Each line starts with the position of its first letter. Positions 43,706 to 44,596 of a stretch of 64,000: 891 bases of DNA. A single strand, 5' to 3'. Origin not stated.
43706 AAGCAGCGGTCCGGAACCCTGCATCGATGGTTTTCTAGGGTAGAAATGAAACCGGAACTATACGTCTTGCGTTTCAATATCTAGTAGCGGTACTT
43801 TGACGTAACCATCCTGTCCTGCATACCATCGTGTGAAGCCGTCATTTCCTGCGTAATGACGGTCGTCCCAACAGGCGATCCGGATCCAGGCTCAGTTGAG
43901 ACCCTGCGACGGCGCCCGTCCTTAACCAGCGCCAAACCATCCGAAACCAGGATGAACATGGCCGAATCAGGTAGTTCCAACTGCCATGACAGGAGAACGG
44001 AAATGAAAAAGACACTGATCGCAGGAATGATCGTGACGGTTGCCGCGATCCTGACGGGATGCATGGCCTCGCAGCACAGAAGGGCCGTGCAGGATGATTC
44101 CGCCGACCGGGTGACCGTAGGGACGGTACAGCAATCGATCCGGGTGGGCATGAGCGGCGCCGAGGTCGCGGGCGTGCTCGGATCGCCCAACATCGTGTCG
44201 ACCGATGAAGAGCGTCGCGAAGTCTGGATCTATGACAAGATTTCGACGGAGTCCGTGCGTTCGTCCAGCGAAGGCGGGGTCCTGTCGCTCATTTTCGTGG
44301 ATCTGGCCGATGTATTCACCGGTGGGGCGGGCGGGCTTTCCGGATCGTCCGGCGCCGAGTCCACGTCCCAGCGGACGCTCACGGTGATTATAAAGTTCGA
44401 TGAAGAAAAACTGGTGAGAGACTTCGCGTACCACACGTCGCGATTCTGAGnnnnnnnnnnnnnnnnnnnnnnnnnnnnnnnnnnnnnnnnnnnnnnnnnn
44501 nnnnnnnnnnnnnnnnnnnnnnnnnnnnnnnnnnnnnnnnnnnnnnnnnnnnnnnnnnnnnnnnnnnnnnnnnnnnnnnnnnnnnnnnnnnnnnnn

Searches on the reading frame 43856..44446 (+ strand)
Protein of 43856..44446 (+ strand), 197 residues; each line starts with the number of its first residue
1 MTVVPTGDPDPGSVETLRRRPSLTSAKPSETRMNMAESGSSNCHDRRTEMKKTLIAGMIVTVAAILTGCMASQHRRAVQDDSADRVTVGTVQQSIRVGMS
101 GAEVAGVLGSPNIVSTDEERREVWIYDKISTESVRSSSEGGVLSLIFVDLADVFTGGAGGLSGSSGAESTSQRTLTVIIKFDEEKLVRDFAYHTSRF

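Call 7: search_protein_families(library=pfam, proteins=[window:43856-44446:+], max_evalue=1)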
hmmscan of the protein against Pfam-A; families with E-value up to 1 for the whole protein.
seq(197 aa): 1 family
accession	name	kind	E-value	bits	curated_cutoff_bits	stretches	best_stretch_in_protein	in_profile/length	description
PF04355.18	BamE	-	0.00021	21.5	23.2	1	93-126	10-43/71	Outer membrane protein assembly factor BamE domain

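Call 8: search_protein_families(library=ncbifam, proteins=[window:43856-44446:+], max_evalue=1)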
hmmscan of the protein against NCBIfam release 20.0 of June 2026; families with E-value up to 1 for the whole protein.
seq(197 aa): 3 families
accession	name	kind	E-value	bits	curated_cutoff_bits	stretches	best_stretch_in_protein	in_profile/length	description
NF008423.0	PRK11251.1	equivalog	0.057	13.3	65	1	54-114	5-58/112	osmotically-inducible lipoprotein OsmE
NF033894.1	Eex_IncN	subfamily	0.16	11.9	33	1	51-72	1-19/65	EexN family lipoprotein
NF051436.1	NheA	equivalog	0.23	10.3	500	1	50-84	1-33/385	non-hemolytic enterotoxin subunit A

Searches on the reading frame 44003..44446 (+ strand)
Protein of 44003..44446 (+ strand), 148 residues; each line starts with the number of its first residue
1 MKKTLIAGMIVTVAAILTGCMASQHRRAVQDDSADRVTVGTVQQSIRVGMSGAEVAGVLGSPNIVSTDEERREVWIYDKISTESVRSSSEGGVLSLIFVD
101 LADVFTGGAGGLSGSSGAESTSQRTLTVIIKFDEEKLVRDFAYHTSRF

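Call 59: search_protein_families(library=pfam, proteins=[window:44003-44446:+], max_evalue=0.1)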
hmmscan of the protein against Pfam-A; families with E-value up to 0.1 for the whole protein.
seq(148 aa): 1 family
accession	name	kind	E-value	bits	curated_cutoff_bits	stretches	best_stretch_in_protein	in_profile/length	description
PF04355.18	BamE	-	8.7e-05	22.7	23.2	1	44-77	10-43/71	Outer membrane protein assembly factor BamE domain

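Call 64: search_protein_families(library=padloc, proteins=[window:44003-44446:+], max_evalue=0.1)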
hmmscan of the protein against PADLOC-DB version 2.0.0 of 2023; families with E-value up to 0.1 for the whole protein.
seq(148 aa): 0 families

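Call 65: search_protein_families(library=phrogs, proteins=[window:44003-44446:+], max_evalue=0.1)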
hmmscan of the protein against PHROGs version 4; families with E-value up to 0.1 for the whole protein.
seq(148 aa): 4 families
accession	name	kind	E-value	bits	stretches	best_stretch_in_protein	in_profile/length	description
phrog_3135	-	unknown function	6.6e-08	33.9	1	1-100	1-95/114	-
phrog_18614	-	unknown function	7e-05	23.8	1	1-79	5-72/129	-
phrog_2316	-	unknown function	0.018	15.8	1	1-44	1-49/191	-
phrog_1353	-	unknown function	0.034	14.8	1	1-45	1-44/230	-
